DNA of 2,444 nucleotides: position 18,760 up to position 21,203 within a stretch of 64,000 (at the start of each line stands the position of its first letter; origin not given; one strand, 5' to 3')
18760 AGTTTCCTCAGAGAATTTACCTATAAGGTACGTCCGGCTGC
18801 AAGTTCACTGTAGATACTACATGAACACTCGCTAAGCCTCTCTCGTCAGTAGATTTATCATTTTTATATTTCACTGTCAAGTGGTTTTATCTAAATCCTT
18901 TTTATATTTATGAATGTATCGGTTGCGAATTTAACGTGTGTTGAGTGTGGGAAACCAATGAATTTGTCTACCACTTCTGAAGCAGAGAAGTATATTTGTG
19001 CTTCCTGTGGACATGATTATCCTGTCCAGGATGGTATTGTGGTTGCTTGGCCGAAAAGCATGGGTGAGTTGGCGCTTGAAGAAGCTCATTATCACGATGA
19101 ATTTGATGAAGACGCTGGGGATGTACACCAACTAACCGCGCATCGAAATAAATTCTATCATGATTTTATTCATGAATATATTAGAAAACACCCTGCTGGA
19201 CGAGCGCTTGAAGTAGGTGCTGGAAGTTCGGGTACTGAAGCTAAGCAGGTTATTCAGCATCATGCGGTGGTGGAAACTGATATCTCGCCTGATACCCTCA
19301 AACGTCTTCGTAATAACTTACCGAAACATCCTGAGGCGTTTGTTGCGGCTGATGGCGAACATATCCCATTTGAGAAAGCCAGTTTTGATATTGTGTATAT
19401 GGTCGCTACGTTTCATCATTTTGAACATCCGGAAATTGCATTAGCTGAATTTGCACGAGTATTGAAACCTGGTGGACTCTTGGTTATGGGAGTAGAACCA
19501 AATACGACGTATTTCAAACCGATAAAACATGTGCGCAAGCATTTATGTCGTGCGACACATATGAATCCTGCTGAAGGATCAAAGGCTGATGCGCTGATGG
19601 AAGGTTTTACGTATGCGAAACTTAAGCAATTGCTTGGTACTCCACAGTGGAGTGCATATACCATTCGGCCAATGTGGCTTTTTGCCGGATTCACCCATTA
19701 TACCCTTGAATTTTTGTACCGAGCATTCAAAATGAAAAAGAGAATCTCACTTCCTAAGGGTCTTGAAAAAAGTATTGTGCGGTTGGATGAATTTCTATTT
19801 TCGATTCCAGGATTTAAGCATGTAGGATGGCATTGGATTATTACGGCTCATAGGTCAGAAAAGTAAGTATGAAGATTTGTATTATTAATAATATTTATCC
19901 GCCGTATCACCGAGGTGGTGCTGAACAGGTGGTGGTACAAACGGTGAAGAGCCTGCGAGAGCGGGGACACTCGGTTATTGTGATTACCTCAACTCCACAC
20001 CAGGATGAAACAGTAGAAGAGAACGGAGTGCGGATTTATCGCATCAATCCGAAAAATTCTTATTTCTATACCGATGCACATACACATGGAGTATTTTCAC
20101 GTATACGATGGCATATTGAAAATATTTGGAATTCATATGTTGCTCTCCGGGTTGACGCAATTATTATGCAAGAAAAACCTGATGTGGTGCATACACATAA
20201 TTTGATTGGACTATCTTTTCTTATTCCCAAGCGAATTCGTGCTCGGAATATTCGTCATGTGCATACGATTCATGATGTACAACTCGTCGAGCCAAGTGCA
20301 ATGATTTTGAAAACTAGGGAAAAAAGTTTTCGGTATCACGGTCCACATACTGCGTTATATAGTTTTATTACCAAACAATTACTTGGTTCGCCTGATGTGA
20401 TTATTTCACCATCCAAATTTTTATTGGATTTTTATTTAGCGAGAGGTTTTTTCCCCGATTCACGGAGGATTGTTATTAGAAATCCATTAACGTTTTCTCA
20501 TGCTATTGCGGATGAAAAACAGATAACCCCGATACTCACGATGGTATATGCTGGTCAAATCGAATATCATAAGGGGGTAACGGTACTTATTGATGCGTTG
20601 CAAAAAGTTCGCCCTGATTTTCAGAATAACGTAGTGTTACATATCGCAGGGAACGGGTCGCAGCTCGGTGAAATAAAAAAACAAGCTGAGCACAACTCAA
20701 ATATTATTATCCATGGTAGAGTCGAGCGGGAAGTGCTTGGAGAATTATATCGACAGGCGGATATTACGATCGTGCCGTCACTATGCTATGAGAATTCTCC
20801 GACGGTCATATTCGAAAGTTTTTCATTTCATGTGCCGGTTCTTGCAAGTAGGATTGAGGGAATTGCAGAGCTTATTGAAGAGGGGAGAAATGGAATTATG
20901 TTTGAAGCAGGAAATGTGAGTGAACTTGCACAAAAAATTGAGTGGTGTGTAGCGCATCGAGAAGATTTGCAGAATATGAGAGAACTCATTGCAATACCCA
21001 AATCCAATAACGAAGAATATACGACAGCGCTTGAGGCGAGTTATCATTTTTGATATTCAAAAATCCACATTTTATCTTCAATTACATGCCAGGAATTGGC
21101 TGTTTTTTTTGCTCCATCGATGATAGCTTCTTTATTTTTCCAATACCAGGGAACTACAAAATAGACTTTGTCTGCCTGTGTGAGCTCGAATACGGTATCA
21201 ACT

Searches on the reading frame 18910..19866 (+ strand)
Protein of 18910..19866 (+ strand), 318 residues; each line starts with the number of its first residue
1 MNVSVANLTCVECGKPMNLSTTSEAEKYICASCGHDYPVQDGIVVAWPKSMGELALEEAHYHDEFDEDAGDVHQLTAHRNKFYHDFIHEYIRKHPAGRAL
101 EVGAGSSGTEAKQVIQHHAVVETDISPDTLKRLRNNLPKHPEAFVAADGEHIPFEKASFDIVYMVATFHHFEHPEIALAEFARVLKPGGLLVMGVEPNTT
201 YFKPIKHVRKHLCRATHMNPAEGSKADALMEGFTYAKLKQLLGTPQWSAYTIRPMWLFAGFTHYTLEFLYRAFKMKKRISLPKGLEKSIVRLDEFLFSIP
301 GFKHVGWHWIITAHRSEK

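Call 42: search_protein_families(library=pfam, proteins=[window:18910-19866:+], max_evalue=0.000001)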
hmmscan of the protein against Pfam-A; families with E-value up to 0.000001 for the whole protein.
window:18910-19866:+ (318 aa): 6 families
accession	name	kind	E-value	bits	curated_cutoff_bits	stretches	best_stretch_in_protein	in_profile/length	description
PF08241.18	Methyltransf_11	-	1.3e-22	80.6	21.2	1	100-193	1-95/95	Methyltransferase domain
PF13649.12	Methyltransf_25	-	2.7e-16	60.5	27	1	100-189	2-97/97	Methyltransferase domain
PF08242.18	Methyltransf_12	-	1.6e-12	48.4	30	1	100-191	1-98/98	Methyltransferase domain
PF13847.12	Methyltransf_31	-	8e-11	42.3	27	1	94-194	2-110/145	Methyltransferase domain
PF13489.12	Methyltransf_23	-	9.6e-10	38.9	27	1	77-201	3-123/164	Methyltransferase domain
PF01209.24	Ubie_methyltran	-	4.9e-09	36.3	20.1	1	72-193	26-151/233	ubiE/COQ5 methyltransferase family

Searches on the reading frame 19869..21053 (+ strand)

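Call 42: search_protein_families(library=pfam, proteins=[window:19869-21053:+], max_evalue=0.000001)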
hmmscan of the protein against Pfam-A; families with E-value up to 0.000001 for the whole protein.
window:19869-21053:+ (394 aa): 5 families
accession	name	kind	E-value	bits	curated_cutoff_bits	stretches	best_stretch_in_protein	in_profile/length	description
PF13692.12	Glyco_trans_1_4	-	4.5e-30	105.2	27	1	224-361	3-140/142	Glycosyl transferases group 1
PF00534.26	Glycos_transf_1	-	6.4e-30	104.4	26.4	1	224-372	17-167/172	Glycosyl transferases group 1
PF13439.12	Glyco_transf_4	-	6.6e-22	78.8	28.5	1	16-206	2-165/170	Glycosyltransferase Family 4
PF13579.12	Glyco_trans_4_4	-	2.1e-18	67.6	29.7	1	16-205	1-157/158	Glycosyl transferase 4-like domain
PF13524.12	Glyco_trans_1_2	-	6.9e-07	29.8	25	0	251-371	15-122/144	Glycosyl transferase-like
